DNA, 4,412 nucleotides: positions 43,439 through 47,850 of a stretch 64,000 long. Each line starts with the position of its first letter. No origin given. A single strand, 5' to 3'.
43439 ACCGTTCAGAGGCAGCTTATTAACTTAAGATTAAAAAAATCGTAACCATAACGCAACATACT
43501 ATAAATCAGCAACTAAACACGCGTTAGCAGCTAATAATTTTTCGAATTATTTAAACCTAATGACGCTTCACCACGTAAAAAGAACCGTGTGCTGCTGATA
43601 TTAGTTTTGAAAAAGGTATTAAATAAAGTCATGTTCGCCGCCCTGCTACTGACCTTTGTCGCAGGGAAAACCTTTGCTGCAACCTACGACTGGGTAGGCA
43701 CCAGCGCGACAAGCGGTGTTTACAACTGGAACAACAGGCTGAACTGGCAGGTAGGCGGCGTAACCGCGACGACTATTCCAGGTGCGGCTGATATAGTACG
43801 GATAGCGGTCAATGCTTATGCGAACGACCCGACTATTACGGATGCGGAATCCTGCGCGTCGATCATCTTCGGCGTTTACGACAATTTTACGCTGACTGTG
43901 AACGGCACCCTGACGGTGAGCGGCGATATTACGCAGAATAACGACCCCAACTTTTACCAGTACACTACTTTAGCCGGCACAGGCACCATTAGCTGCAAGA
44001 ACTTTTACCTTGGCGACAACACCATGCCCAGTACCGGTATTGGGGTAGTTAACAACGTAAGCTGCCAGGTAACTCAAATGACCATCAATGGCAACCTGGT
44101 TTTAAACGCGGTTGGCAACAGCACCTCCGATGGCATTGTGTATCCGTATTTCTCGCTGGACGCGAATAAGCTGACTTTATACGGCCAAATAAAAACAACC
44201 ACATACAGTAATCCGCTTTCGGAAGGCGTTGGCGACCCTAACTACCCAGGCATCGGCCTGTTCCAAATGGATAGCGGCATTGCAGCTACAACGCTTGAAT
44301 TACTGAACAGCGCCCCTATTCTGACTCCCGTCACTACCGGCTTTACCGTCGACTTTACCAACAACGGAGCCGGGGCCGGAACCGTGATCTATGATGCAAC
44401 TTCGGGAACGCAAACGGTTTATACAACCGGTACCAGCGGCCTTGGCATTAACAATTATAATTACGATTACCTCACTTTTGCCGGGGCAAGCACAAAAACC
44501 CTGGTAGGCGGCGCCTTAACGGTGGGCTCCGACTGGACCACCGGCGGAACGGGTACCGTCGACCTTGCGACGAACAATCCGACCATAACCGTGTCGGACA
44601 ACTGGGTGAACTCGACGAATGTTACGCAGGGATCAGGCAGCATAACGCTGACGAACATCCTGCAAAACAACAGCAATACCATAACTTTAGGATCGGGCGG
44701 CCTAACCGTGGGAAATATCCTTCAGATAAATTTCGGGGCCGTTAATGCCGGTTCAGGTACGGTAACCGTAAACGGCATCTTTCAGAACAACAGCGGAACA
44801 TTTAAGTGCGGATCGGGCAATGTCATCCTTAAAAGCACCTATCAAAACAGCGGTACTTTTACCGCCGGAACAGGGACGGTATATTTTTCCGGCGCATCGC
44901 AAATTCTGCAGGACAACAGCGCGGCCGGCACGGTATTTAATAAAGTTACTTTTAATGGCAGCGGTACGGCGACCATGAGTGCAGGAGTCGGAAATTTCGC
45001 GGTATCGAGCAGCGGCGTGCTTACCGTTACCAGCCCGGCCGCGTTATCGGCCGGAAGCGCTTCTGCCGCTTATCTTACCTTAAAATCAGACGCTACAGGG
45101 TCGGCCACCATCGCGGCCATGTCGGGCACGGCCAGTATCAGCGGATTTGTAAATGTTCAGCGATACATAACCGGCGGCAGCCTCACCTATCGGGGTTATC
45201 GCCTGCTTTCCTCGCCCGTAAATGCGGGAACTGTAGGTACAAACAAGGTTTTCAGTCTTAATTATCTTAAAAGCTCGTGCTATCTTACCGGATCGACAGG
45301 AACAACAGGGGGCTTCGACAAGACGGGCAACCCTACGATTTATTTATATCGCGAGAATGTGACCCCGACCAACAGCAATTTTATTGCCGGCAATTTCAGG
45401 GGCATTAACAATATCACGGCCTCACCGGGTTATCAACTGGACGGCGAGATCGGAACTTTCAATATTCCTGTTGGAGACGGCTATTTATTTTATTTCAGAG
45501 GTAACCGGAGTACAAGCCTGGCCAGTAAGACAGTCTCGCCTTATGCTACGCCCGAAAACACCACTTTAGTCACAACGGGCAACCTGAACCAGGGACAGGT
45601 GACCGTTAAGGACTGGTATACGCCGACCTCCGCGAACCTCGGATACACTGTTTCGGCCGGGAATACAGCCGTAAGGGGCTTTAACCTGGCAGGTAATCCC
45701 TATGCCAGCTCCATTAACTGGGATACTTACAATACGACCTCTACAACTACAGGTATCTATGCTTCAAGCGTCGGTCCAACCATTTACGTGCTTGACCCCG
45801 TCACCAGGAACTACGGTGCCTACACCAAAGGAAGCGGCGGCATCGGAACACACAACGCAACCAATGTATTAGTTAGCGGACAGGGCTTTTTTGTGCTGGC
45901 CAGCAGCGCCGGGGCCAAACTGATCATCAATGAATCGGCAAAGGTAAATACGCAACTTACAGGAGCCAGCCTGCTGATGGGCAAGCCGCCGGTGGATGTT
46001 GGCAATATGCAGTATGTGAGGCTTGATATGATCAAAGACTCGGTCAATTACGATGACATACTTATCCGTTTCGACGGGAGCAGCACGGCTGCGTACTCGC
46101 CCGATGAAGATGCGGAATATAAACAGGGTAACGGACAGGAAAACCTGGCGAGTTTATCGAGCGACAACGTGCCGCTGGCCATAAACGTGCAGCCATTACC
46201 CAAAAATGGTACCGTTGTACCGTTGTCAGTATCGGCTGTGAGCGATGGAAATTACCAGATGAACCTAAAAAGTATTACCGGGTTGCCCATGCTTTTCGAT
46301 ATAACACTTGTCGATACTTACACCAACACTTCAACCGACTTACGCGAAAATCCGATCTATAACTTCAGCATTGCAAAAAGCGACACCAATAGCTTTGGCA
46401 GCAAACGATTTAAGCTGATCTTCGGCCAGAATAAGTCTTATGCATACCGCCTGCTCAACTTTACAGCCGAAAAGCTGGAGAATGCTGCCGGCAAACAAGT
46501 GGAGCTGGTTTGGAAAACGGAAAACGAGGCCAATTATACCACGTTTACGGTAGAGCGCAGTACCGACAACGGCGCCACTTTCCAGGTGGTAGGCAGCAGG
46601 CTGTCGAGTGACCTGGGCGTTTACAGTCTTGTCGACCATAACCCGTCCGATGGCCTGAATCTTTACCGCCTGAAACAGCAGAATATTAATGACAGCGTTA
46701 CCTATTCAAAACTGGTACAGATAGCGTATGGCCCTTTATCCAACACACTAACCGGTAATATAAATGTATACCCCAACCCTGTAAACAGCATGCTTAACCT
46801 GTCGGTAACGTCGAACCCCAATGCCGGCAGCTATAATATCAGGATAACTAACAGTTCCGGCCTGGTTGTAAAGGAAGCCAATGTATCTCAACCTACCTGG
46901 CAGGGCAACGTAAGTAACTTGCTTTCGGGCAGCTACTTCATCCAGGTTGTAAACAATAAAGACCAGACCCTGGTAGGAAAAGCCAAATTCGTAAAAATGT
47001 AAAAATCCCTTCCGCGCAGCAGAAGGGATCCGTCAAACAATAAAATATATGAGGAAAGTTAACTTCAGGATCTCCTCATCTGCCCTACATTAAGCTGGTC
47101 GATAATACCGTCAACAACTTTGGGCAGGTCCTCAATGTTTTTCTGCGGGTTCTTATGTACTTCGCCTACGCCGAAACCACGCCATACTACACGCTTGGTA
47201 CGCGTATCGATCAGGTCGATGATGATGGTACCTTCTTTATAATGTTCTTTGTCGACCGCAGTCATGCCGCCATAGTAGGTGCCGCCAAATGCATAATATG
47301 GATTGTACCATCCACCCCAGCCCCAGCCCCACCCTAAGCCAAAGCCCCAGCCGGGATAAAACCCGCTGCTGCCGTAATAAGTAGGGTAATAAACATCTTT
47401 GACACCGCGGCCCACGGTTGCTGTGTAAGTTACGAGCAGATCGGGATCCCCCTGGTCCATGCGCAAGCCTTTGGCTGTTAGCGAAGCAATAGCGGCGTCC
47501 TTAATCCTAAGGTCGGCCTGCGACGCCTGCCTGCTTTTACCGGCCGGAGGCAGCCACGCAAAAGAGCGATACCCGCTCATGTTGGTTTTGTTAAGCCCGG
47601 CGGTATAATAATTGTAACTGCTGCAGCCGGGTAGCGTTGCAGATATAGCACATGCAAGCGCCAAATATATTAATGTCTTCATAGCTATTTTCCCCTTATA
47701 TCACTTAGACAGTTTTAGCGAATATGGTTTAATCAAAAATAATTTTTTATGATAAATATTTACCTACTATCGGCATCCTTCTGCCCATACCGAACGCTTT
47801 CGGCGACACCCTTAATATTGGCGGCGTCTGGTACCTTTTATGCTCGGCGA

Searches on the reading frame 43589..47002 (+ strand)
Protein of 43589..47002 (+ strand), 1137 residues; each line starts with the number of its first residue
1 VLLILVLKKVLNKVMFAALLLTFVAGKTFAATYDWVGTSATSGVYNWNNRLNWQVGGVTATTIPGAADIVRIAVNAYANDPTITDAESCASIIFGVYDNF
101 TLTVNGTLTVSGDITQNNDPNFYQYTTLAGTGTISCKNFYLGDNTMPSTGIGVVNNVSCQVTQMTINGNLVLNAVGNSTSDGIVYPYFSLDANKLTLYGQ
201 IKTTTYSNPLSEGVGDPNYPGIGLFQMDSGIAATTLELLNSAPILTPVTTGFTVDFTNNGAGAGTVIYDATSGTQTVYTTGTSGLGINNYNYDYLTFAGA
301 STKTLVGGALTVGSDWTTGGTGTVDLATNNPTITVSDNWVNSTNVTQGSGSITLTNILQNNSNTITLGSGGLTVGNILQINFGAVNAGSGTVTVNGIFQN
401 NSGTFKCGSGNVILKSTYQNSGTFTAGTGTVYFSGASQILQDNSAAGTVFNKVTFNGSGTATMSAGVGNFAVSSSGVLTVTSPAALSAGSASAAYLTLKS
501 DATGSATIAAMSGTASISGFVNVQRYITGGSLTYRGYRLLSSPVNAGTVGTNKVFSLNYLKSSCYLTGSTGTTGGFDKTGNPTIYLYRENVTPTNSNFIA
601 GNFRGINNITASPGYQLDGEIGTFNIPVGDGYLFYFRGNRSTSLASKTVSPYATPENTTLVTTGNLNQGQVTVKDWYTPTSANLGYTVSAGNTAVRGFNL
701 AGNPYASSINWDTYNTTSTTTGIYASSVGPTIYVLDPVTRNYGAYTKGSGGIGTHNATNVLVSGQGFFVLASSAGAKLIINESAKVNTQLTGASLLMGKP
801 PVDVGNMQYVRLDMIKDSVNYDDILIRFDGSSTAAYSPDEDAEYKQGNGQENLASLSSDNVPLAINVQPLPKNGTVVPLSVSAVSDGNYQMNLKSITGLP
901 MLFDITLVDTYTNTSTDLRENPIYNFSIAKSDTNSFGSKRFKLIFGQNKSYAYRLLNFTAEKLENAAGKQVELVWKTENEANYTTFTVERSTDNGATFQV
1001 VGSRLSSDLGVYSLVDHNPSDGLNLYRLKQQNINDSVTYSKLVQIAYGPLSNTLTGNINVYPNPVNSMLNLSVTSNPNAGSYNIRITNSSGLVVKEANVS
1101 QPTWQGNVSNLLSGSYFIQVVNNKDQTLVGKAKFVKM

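Call 90: search_protein_families(library=pfam, proteins=[window:43589-47002:+], max_evalue=0.001)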
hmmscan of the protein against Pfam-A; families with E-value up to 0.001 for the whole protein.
window:43589-47002:+ (1137 aa): 1 family
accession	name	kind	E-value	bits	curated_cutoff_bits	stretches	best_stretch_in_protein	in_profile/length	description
PF18962.6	Por_Secre_tail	-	2.8e-11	44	27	1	1060-1127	1-69/75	Secretion system C-terminal sorting domain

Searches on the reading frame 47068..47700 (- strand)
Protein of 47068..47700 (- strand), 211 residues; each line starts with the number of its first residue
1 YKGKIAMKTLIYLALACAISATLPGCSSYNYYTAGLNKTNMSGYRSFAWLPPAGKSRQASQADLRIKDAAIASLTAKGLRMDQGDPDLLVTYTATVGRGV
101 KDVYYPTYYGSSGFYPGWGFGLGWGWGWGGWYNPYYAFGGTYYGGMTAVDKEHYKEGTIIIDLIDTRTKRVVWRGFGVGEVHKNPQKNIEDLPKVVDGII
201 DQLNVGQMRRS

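Call 89: search_protein_families(library=ncbifam, proteins=[window:47068-47700:-], max_evalue=0.00001)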
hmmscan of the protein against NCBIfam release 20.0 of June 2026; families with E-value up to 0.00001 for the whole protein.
window:47068-47700:- (211 aa): 0 families

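Call 90: search_protein_families(library=pfam, proteins=[window:47068-47700:-], max_evalue=0.001)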
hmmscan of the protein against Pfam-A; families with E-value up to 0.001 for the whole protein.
window:47068-47700:- (211 aa): 1 family
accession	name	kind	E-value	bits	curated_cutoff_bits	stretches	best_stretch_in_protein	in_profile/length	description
PF13590.11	DUF4136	-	2e-32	113.2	32.8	1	37-202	7-149/152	Domain of unknown function (DUF4136)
